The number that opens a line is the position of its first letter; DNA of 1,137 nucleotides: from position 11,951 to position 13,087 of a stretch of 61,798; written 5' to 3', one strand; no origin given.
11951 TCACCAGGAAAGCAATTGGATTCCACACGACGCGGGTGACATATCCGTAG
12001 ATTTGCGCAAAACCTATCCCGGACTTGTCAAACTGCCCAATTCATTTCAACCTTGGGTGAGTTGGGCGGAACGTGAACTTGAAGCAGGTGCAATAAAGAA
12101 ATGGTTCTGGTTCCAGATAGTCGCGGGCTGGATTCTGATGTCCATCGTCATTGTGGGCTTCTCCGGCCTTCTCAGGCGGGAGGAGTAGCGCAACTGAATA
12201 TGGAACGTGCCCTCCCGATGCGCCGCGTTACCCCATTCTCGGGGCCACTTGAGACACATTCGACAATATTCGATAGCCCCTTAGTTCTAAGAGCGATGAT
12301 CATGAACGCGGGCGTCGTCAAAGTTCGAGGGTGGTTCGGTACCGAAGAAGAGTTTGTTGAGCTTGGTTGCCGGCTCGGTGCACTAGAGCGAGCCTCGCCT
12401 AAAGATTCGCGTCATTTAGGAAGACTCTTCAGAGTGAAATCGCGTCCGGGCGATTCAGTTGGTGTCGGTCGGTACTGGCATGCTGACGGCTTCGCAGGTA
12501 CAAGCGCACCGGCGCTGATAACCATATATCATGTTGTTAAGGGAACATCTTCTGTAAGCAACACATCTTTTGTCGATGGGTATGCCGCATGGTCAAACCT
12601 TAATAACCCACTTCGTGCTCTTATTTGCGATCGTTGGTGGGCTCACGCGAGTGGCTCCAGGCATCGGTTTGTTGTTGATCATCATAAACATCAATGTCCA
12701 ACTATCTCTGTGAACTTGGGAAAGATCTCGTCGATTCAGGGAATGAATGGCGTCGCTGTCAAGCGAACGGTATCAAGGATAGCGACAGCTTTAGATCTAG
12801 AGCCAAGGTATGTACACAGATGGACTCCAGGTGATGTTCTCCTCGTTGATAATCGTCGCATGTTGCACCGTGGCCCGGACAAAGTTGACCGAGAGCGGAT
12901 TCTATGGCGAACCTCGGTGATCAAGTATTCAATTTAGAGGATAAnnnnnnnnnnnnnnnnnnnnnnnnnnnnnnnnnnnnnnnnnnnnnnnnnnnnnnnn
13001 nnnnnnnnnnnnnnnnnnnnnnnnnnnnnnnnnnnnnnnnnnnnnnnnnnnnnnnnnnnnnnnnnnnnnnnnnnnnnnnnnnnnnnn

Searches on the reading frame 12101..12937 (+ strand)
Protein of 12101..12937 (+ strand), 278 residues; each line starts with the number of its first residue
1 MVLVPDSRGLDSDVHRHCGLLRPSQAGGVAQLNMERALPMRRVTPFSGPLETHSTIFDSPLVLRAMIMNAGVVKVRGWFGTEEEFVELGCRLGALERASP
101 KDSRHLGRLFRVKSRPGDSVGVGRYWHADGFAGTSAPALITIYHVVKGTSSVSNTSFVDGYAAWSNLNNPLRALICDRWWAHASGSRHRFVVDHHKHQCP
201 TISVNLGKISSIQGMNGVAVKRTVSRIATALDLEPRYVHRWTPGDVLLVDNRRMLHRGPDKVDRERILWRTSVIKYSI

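Call 7: search_protein_families(library=pfam, proteins=[window:12101-12937:+], max_evalue=0.001)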
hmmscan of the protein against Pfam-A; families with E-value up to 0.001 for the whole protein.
window:12101-12937:+ (278 aa): 1 family
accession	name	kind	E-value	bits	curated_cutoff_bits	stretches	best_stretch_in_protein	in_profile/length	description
PF02668.22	TauD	-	1.2e-18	68.4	27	1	63-271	30-266/267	Taurine catabolism dioxygenase TauD, TfdA family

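Call 8: search_protein_families(library=ncbifam, proteins=[window:12101-12937:+], max_evalue=0.01)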
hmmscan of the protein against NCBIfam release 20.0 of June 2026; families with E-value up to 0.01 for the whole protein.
window:12101-12937:+ (278 aa): 2 families
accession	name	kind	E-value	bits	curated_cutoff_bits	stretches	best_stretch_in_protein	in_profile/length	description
NF049937.1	CMthFAOxDecarbScoE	equivalog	4.7e-05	22.7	400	0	63-176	31-150/295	(3R)-3-[(carboxymethyl)amino]fatty acid oxygenase/decarboxylase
TIGR02409.1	carnitine_bodg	equivalog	0.0048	16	414.75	0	235-256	312-333/366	gamma-butyrobetaine dioxygenase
